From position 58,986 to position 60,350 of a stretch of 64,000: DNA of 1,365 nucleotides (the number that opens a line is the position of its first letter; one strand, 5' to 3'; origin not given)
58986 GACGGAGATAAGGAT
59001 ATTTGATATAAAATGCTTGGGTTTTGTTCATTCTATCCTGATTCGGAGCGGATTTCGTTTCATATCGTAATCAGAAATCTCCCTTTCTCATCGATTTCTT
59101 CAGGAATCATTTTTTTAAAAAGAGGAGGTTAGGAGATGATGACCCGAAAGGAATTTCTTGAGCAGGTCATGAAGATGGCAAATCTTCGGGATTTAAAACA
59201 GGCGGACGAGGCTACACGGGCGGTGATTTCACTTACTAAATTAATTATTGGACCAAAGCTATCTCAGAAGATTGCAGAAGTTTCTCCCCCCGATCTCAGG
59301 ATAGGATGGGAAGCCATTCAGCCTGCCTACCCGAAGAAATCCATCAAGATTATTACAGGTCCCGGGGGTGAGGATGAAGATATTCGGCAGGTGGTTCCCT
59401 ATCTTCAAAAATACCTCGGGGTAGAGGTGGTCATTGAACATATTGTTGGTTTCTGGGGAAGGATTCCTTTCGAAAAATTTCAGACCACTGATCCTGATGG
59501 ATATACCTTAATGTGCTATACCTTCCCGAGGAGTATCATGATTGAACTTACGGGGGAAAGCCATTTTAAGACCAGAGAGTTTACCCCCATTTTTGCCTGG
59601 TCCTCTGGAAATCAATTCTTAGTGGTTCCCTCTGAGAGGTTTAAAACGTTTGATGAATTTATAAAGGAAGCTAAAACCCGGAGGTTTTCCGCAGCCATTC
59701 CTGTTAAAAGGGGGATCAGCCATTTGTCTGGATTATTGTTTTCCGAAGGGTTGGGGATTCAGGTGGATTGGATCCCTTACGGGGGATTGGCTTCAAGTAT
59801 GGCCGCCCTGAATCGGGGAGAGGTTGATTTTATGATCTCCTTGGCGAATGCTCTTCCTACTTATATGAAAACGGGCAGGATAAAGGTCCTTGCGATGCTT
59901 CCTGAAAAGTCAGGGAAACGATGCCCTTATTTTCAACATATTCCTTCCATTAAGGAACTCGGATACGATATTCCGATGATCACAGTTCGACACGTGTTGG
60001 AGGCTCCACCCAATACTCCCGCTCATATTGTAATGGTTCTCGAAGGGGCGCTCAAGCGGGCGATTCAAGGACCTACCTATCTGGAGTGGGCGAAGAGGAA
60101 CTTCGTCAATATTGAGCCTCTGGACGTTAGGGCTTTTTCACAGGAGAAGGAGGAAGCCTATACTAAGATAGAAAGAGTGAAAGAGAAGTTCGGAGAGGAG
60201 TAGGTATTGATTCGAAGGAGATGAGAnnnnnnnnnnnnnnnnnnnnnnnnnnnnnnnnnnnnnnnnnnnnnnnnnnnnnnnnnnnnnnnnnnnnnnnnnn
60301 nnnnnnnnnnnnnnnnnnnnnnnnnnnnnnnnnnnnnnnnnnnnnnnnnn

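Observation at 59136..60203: Signal-peptide-less TctC/Bug-type solute-binding domain fused to a DUF2267-like N-terminus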

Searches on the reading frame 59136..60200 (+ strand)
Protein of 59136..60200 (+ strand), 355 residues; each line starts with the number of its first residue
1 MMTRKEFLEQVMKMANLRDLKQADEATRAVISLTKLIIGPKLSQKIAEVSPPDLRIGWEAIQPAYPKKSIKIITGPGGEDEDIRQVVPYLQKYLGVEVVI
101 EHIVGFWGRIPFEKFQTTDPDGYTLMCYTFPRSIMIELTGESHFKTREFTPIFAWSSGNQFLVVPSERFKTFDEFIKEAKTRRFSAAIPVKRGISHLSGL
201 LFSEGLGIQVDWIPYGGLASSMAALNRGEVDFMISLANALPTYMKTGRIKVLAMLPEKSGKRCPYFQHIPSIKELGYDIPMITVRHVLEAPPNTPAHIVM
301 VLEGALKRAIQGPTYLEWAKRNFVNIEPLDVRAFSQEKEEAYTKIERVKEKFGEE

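Call 3: search_protein_families(library=pfam, proteins=[window:59136-60200:+], max_evalue=10)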
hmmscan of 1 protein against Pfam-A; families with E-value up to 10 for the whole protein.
window:59136-60200:+ (355 aa): 3 families
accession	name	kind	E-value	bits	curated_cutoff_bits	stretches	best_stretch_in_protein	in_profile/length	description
PF03401.19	TctC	-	3.1e-28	99.5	27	1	84-326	3-246/274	Tripartite tricarboxylate transporter family receptor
PF10025.14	DUF2267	-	0.0014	19.3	29.8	1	5-58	2-55/122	Uncharacterized conserved protein (DUF2267)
PF12974.12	Phosphonate-bd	-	0.13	12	27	1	203-262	24-83/242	ABC transporter, phosphonate, periplasmic substrate-binding protein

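Call 4: search_protein_families(library=ncbifam, proteins=[window:59136-60200:+], max_evalue=10)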
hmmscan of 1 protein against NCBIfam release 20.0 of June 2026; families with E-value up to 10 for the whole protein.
window:59136-60200:+ (355 aa): 1 family
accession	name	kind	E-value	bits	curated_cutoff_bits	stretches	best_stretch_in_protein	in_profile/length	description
NF040590.1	CPBP_Pyro_MrtA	exception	0.078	13.2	200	1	90-163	31-102/194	CPBP family archaeomyxosortase MrtA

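Call 6: find_homologous_proteins(query=window:59136-60200:+)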
Query window:59136-60200:+ (355 aa): 677 proteins with E <= 0.001 among 3263 candidates; the best 120 are listed.
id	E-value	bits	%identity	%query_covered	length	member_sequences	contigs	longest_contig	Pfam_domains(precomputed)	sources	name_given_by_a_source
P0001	4.6e-215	731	90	100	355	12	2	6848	PF03401.19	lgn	-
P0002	2.3e-174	597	72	100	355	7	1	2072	PF03401.19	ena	-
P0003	3.0e-172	590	72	100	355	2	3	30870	PF03401.19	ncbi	ncbi:MAG: tripartite tricarboxylate transporter substrate-binding protein [Thermodesulfobacteriota b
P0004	1.1e-170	585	71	97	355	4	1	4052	PF03401.19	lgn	-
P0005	1.6e-169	582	71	97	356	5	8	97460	PF03401.19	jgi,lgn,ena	jgi:tripartite-type tricarboxylate transporter receptor subunit TctC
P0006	3.3e-169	580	71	99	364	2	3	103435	PF03401.19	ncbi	-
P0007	3.1e-167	574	71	99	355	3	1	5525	PF03401.19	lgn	-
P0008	3.6e-167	574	70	100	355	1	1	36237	PF03401.19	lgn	-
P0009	3.0e-166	571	70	100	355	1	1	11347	PF03401.19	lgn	-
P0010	3.5e-166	571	70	100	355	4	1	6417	PF03401.19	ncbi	-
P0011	2.8e-163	561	68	100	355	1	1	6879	PF03401.19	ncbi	-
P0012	1.1e-162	559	69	100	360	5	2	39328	PF03401.19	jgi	jgi:tripartite-type tricarboxylate transporter receptor subunit TctC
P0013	2.0e-161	555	68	100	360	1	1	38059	PF03401.19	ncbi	-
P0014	5.9e-159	547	66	100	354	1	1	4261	PF03401.19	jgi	jgi:tripartite-type tricarboxylate transporter receptor subunit TctC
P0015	4.7e-157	541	65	100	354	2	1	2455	PF03401.19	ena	-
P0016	6.6e-157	540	65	100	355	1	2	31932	PF03401.19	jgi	jgi:tripartite-type tricarboxylate transporter receptor subunit TctC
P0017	1.4e-156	539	65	100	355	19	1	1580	PF03401.19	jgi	-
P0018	4.6e-155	534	65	100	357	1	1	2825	PF03401.19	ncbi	-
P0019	8.4e-155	533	64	100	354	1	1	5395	PF03401.19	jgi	-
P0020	1.7e-154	532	65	100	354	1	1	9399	PF03401.19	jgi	-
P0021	3.2e-154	531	64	99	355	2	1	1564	PF03401.19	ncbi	-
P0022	3.7e-154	531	64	98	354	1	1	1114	PF03401.19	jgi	-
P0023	3.8e-154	531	64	100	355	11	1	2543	PF03401.19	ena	-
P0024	7.9e-154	530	65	100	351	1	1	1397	PF03401.19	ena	-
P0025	8.4e-154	530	65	99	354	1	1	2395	PF03401.19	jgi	jgi:tripartite-type tricarboxylate transporter receptor subunit TctC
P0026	9.3e-154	530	64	99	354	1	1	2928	PF03401.19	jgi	jgi:tripartite-type tricarboxylate transporter receptor subunit TctC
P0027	1.1e-153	529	65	99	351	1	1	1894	PF03401.19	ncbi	-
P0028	1.3e-153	529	65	99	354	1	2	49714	PF03401.19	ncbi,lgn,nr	ncbi:MAG: hypothetical protein HXY46_16120 [Syntrophaceae bacterium]|nr:hypothetical protein [Syntro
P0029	2.5e-153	528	64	100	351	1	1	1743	PF03401.19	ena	-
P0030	2.6e-153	528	63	100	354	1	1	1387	PF03401.19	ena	-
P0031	4.1e-153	528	63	100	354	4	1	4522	PF03401.19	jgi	-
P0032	1.5e-152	526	65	99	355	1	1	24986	PF03401.19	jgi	jgi:tripartite-type tricarboxylate transporter receptor subunit TctC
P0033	2.1e-152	525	64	100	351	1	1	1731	PF03401.19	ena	-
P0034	2.2e-152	525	64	98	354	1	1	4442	PF03401.19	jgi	jgi:tripartite-type tricarboxylate transporter receptor subunit TctC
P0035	3.5e-152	524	63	99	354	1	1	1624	PF03401.19,PF10025.15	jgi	jgi:tripartite-type tricarboxylate transporter receptor subunit TctC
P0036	3.5e-152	524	64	100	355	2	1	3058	PF03401.19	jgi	jgi:tripartite-type tricarboxylate transporter receptor subunit TctC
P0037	4.5e-152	524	63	100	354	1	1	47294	PF03401.19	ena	-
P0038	4.9e-152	524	64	100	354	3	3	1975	PF03401.19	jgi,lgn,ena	jgi:tripartite-type tricarboxylate transporter receptor subunit TctC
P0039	7.2e-152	523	63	100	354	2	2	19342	PF03401.19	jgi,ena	jgi:tripartite-type tricarboxylate transporter receptor subunit TctC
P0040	8.4e-152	523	63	100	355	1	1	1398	PF03401.19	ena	-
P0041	9.5e-152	523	63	99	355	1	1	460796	PF03401.19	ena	-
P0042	1.1e-151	523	63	98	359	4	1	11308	PF03401.19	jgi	jgi:tripartite-type tricarboxylate transporter receptor subunit TctC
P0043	1.4e-151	522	63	99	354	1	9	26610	PF03401.19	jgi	jgi:tripartite-type tricarboxylate transporter receptor subunit TctC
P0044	2.0e-151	522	64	99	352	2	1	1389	PF03401.19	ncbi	-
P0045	2.3e-151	522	63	98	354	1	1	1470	PF03401.19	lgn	-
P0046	3.5e-151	521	63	100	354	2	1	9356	PF03401.19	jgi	jgi:putative tricarboxylic transport membrane protein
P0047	4.5e-151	521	62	99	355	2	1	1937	PF03401.19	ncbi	-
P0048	4.8e-151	521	62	100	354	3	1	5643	PF03401.19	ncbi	-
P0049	8.8e-151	520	63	100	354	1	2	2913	PF03401.19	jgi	jgi:tripartite-type tricarboxylate transporter receptor subunit TctC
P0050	1.0e-150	520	63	100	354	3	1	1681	PF03401.19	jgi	jgi:tripartite-type tricarboxylate transporter receptor subunit TctC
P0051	1.0e-150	520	64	100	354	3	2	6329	PF03401.19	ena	-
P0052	1.2e-150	519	62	100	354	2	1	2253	PF03401.19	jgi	jgi:tripartite-type tricarboxylate transporter receptor subunit TctC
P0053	1.4e-150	519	63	99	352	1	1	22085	PF03401.19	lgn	-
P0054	3.4e-150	518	63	100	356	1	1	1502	PF03401.19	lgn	-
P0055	4.6e-150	518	64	98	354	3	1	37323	PF03401.19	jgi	jgi:tripartite-type tricarboxylate transporter receptor subunit TctC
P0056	8.9e-150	517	64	99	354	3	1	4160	PF03401.19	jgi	jgi:tripartite-type tricarboxylate transporter receptor subunit TctC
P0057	9.4e-150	516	64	99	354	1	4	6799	PF03401.19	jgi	jgi:tripartite-type tricarboxylate transporter receptor subunit TctC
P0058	1.0e-149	516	62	100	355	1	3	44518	PF03401.19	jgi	jgi:tripartite-type tricarboxylate transporter receptor subunit TctC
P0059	1.1e-149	516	64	99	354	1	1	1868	PF03401.19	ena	-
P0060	1.3e-149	516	63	99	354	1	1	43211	PF03401.19,PF10025.15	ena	-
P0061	1.8e-149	516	62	100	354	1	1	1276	PF03401.19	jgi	-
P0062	2.1e-149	515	63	99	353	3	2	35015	PF03401.19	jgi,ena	jgi:tripartite-type tricarboxylate transporter receptor subunit TctC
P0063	2.8e-149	515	62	100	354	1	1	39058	PF03401.19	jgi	jgi:tripartite-type tricarboxylate transporter receptor subunit TctC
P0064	3.5e-149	515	64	100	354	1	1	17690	PF03401.19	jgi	jgi:tripartite-type tricarboxylate transporter receptor subunit TctC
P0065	4.4e-149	514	63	98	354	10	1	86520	PF03401.19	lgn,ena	-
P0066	4.5e-149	514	63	100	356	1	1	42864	PF03401.19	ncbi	-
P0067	5.2e-149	514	63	100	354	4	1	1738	PF03401.19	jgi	jgi:tripartite-type tricarboxylate transporter receptor subunit TctC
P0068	5.9e-149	514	62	100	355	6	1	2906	PF03401.19,PF10025.15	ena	-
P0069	1.1e-148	513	62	99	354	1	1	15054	PF03401.19,PF10025.15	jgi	jgi:tripartite-type tricarboxylate transporter receptor subunit TctC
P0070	1.4e-148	513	63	100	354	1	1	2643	PF03401.19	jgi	jgi:tripartite-type tricarboxylate transporter receptor subunit TctC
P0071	1.6e-148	512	63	99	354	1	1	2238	PF03401.19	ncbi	-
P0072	2.8e-148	512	64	99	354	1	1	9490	PF03401.19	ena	-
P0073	2.8e-148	512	62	100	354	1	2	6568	PF03401.19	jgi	jgi:tripartite-type tricarboxylate transporter receptor subunit TctC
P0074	4.2e-148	511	62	100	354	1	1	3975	PF03401.19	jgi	jgi:tripartite-type tricarboxylate transporter receptor subunit TctC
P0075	4.9e-148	511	61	100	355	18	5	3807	PF03401.19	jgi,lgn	-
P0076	5.9e-148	511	63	98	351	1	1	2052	PF03401.19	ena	-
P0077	6.7e-148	510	62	100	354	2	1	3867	PF03401.19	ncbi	-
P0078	6.9e-148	510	63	100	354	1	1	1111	PF03401.19,PF10025.15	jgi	-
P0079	7.2e-148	510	61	100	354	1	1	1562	PF03401.19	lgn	-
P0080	1.0e-147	510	61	100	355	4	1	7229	PF03401.19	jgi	jgi:tripartite-type tricarboxylate transporter receptor subunit TctC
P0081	1.0e-147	510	63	100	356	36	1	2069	PF03401.19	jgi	-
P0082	1.1e-147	510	62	100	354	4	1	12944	PF03401.19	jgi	jgi:tripartite-type tricarboxylate transporter receptor subunit TctC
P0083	1.2e-147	510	63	98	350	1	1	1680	PF03401.19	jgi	jgi:tripartite-type tricarboxylate transporter receptor subunit TctC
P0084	3.3e-147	508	63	100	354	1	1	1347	PF03401.19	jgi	jgi:tripartite-type tricarboxylate transporter receptor subunit TctC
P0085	3.5e-147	508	61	100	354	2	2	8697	PF03401.19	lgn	-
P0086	4.1e-147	508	62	99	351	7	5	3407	PF03401.19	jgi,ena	jgi:tripartite-type tricarboxylate transporter receptor subunit TctC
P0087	4.6e-147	508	62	100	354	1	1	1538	PF03401.19,PF10025.15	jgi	-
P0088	5.0e-147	508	63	100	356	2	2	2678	PF03401.19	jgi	-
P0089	5.5e-147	507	63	100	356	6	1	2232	PF03401.19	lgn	-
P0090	7.0e-147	507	63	99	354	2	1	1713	PF03401.19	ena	-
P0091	1.1e-146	506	62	100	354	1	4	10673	PF03401.19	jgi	jgi:tripartite-type tricarboxylate transporter receptor subunit TctC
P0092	1.2e-146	506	63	100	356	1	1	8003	PF03401.19,PF10025.15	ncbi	-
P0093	1.6e-146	506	61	100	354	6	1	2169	PF03401.19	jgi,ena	jgi:tripartite-type tricarboxylate transporter receptor subunit TctC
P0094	2.0e-146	506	62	100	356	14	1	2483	PF03401.19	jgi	-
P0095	2.6e-146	505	62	100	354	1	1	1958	PF03401.19,PF10025.15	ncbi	-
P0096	2.9e-146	505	64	100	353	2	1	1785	PF03401.19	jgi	jgi:tripartite-type tricarboxylate transporter receptor subunit TctC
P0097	3.3e-146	505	61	100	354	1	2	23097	PF03401.19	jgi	jgi:tripartite-type tricarboxylate transporter receptor subunit TctC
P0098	6.8e-146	504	61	99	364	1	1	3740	PF03401.19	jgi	jgi:tripartite-type tricarboxylate transporter receptor subunit TctC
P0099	1.3e-145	503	60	100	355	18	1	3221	PF03401.19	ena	-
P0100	1.6e-145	503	62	100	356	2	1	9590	PF03401.19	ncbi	-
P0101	1.8e-145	502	61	100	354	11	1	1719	PF03401.19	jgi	-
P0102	1.9e-145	502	61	100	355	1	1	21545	PF03401.19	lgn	-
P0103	2.9e-145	502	64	98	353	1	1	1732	PF03401.19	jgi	jgi:tripartite-type tricarboxylate transporter receptor subunit TctC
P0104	3.2e-145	502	63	99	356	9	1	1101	PF03401.19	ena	-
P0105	3.4e-145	502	61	99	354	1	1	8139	PF03401.19,PF10025.15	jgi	jgi:tripartite-type tricarboxylate transporter receptor subunit TctC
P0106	3.4e-145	501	61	100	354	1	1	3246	PF03401.19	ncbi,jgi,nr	ncbi:MAG: tripartite tricarboxylate transporter substrate binding protein [Deltaproteobacteria bacte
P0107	5.2e-145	501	61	100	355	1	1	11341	PF03401.19,PF10025.15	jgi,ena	jgi:tripartite-type tricarboxylate transporter receptor subunit TctC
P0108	6.6e-145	501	62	99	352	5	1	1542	PF03401.19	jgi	jgi:tripartite-type tricarboxylate transporter receptor subunit TctC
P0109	9.0e-145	500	62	100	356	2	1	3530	PF03401.19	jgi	jgi:tripartite-type tricarboxylate transporter receptor subunit TctC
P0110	1.1e-144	500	61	100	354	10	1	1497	PF03401.19,PF10025.15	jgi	jgi:tripartite-type tricarboxylate transporter receptor subunit TctC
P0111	1.2e-144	500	61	99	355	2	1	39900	PF03401.19,PF10025.15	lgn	-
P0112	1.7e-144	499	62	99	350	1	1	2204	PF03401.19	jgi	-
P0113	2.4e-144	499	61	100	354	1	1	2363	PF03401.19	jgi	-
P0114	2.9e-144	498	61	99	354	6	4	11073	PF03401.19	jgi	jgi:tripartite-type tricarboxylate transporter receptor subunit TctC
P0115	2.9e-144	498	63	98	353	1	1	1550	PF03401.19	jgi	jgi:tripartite-type tricarboxylate transporter receptor subunit TctC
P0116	3.0e-144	498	60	100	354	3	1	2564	PF03401.19,PF10025.15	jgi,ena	-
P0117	5.0e-144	498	63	98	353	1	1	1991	PF03401.19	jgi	jgi:tripartite-type tricarboxylate transporter receptor subunit TctC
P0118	5.7e-144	497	61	100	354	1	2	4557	PF03401.19,PF10025.15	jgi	jgi:tripartite-type tricarboxylate transporter receptor subunit TctC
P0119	5.7e-144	497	61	99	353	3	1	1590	PF03401.19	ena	-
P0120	6.1e-144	497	60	100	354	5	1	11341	PF03401.19,PF10025.15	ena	-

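Call 9: find_encoding_contigs(protein=P0041, flank=10000, max_places=3)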
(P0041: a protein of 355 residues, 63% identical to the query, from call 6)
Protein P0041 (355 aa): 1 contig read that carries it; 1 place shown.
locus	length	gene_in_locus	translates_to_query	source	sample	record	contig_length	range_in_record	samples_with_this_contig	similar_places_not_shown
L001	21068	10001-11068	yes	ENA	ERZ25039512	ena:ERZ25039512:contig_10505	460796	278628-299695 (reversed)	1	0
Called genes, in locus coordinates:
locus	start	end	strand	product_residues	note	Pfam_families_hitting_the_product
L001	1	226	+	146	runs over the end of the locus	PF00205:TPP_enzyme_M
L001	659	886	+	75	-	PF02775:TPP_enzyme_C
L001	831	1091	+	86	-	PF02775:TPP_enzyme_C (weak)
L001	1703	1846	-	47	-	-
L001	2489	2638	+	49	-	-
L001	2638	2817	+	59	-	-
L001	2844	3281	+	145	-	-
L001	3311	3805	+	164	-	PF00672:HAMP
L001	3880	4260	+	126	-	-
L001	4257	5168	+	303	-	PF00512:HisKA, PF02518:HATPase_c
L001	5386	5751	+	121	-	PF00072:Response_reg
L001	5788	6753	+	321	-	PF01590:GAF, PF13185:GAF_2, PF13492:GAF_3, PF13185:GAF_2 (weak)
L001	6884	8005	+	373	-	PF00512:HisKA, PF02518:HATPase_c, PF00072:Response_reg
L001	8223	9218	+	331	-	PF04909:Amidohydro_2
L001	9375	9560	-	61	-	-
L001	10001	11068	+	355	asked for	PF03401:TctC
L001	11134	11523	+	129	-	PF01042:Ribonuc_L-PSP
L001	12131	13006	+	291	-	PF01522:Polysacc_deac_1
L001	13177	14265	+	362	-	PF05343:Peptidase_M42, PF01546:Peptidase_M20 (weak)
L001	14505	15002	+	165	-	PF13924:Lipocalin_5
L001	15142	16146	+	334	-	PF03480:DctP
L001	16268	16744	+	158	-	PF04290:DctQ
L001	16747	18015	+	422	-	PF06808:DctM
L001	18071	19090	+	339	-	PF01208:URO-D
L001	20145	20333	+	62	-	PF02416:TatA_B_E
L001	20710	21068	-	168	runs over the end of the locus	PF13924:Lipocalin_5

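Call 10: find_encoding_contigs(protein=P0006, flank=10000, max_places=3)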
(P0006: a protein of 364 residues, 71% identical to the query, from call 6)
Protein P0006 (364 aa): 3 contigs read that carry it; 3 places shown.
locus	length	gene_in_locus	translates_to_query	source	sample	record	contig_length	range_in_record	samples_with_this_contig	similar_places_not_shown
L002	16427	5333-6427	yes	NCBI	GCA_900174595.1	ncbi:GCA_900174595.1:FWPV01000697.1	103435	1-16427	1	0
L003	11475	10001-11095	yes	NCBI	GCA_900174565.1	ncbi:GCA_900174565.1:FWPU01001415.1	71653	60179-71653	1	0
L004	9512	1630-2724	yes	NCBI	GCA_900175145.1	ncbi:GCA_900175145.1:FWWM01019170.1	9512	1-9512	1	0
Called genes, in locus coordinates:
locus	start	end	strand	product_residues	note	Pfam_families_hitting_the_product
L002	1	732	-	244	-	?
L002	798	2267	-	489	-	PF00478:IMPDH, PF00571:CBS, PF03060:NMO (weak), PF01070:FMN_dh (weak)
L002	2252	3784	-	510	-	PF13167:GTP-bdg_N, PF16360:GTP-bdg_M, PF01926:MMR_HSR1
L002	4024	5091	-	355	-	PF01137:RTC, PF05189:RTC_insert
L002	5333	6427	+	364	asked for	PF03401:TctC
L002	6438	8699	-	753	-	PF12797:Fer4_2 (weak), PF13183:Fer4_8, PF13187:Fer4_9, PF13237:Fer4_10, PF02754:CCG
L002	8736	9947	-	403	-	PF03916:NrfD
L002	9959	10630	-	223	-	PF12797:Fer4_2 (faint), PF12838:Fer4_7 (weak), PF13247:Fer4_11, PF13187:Fer4_9 (weak), PF00037:Fer4 (weak), PF12838:Fer4_7, PF13187:Fer4_9 (weak), PF13247:Fer4_11 (weak), +6 more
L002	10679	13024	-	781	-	PF04879:Molybdop_Fe4S4, PF00384:Molybdopterin, PF01568:Molydop_binding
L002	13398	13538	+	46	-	-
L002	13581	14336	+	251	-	PF23023:Anti-Pycsar_Apyc1, PF00753:Lactamase_B, PF12706:Lactamase_B_2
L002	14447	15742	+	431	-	PF25145:NfeD1b_N, PF24961:NfeD_membrane, PF01957:NfeD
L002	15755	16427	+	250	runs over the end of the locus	PF01145:Band_7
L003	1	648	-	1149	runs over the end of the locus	PF02811:PHP, PF07733:DNA_pol3_alpha, PF17657:DNA_pol3_finger, PF14579:HHH_6, PF01336:tRNA_anti-codon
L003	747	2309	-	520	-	PF00117:GATase, PF07722:Peptidase_C26, PF02540:NAD_synthase (faint), PF00958:GMP_synt_C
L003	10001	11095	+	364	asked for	PF03401:TctC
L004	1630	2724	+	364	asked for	PF03401:TctC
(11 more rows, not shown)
